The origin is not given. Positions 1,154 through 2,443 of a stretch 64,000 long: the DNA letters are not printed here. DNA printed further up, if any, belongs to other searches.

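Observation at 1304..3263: Tandem pair of dissimilar PD-(D/E)XK nuclease-like genes with no methyltransferase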

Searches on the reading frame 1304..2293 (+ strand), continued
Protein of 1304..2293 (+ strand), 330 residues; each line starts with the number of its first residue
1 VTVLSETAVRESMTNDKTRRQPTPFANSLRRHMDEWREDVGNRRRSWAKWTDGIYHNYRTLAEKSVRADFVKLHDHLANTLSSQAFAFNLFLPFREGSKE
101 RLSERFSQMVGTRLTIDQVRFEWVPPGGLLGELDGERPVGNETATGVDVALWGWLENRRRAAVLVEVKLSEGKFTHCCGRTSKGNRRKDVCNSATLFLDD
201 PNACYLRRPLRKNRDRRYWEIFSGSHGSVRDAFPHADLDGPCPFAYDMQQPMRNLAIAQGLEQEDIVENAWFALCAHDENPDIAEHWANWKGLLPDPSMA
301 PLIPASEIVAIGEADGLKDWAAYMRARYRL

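Call 65: search_protein_families(library=pfam, proteins=[P0207], max_evalue=0.01)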
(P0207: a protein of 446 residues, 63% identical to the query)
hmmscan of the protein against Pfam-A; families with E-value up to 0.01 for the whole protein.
P0207 (446 aa): 2 families
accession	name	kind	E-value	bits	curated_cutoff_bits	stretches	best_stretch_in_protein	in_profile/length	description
PF22558.3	REase-ARP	-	9.6e-21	75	27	1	170-444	41-269/270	Restriction Endonuclease associating with ARP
PF20796.3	PDDEXK_13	-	7.4e-18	65.4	27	2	181-322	70-203/290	PD-(D/E)XK nuclease superfamily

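Call 73: fold_search(model_id=the predicted structure, library=viral)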
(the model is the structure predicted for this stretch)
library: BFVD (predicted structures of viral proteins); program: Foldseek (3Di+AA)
matches with E <= 10: 415; with E <= 0.001: 0
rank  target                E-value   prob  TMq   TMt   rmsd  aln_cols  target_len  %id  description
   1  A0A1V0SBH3            2.1e-02  0.28  0.18  0.17  22.9       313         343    7  DUF2726 domain-containing protein [Catovirus CTV1]
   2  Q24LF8                2.2e-02  0.87  0.23  0.47   9.8       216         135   12  Uncharacterized protein [Clostridium phage phiCD119 (strain Clostridium difficile/United States/Govind/2006)]
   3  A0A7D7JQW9            3.1e-02  0.16  0.20  0.19  16.0       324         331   13  (no name in the UniProt tables at hand)
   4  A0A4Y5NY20            3.3e-02  0.35  0.19  0.14  11.2       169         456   12  (no name in the UniProt tables at hand)
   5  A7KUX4                3.5e-02  0.69  0.26  0.29   9.3       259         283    8  (no name in the UniProt tables at hand)
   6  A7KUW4                4.2e-02  0.09  0.14  0.15  18.4       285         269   12  (no name in the UniProt tables at hand)
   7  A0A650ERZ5            4.4e-02  0.44  0.21  0.16  12.9       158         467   14  (no name in the UniProt tables at hand)
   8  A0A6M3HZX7            4.7e-02  0.54  0.18  0.42   9.5       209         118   11  (no name in the UniProt tables at hand)
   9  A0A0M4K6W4            5.0e-02  0.16  0.16  0.13  17.2       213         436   14  (no name in the UniProt tables at hand)
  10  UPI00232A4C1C         5.9e-02  0.72  0.28  0.32   9.5       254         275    7  (no name look-up for this kind of identifier)
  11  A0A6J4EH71            6.3e-02  0.90  0.31  0.38   6.5       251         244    9  (no name in the UniProt tables at hand)
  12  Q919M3                6.7e-02  0.15  0.14  0.13  15.9       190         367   10  CUN054 putative alk-exo DNA processing exonuclease, similar to AcMNPV ORF133 [Culex nigripalpus nucleopolyhedrovirus (isolate Florida/1997)]
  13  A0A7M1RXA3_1          6.7e-02  0.11  0.17  0.09  17.1       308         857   10  Uncharacterized protein [uncultured phage cr108_1]
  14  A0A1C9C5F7            9.5e-02  0.47  0.17  0.15   9.7       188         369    6  C2H2-type domain-containing protein [Heterosigma akashiwo virus 01]
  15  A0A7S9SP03            1.0e-01  0.35  0.14  0.11   8.6        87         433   11  PD-(D/E)XK nuclease superfamily protein [Serratia phage Tsm2]
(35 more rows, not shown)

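Call 78: find_encoding_contigs(protein=P0121, flank=5000, max_places=3)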
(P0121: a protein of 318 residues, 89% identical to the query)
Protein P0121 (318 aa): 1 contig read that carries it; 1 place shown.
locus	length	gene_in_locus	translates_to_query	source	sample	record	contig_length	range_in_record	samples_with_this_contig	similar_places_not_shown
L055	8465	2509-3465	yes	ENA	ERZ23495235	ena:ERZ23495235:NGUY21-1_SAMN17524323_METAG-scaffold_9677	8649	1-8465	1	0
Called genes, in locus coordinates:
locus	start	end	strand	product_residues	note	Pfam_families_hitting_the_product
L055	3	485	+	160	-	?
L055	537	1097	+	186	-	PF12804:NTP_transf_3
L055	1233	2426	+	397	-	PF02515:CoA_transf_3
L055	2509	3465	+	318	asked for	PF22558:REase-ARP, PF20796:PDDEXK_13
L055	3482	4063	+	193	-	-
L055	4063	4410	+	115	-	-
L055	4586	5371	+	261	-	PF00106:adh_short, PF13561:adh_short_C2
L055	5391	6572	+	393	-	PF00557:Peptidase_M24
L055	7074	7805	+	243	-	PF26468:GIY_YIG_3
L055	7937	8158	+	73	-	-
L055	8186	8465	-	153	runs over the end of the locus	?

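Call 79: find_encoding_contigs(protein=P0122, flank=5000, max_places=3)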
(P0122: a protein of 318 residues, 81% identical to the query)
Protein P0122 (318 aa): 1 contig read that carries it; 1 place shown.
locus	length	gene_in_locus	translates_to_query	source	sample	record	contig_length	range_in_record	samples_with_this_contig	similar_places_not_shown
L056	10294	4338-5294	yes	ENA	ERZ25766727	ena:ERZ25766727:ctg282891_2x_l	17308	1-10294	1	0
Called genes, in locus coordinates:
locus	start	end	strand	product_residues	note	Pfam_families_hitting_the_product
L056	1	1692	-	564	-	?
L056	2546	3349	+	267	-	-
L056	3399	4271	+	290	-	PF07934:OGG_N, PF00730:HhH-GPD (weak)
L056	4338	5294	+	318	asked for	PF22558:REase-ARP, PF20796:PDDEXK_13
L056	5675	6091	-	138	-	-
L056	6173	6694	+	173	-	PF00872:Transposase_mut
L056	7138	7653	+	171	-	-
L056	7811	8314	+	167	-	-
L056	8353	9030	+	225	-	PF00072:Response_reg, PF00486:Trans_reg_C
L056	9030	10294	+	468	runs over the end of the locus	PF00672:HAMP, PF00512:HisKA, PF02518:HATPase_c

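Call 97: search_dna_similar(query=window:1340-2293:+, collection=plasmids, mode=protein, max_evalue=0.001, max_rows=10)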
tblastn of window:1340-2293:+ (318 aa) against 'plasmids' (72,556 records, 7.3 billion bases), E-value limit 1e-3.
No match.

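Call 99: search_dna_similar(query=window:1340-2293:+, collection=phages, mode=protein, max_evalue=0.001, max_rows=10)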
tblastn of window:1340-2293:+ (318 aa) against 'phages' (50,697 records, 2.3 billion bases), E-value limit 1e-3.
No match.
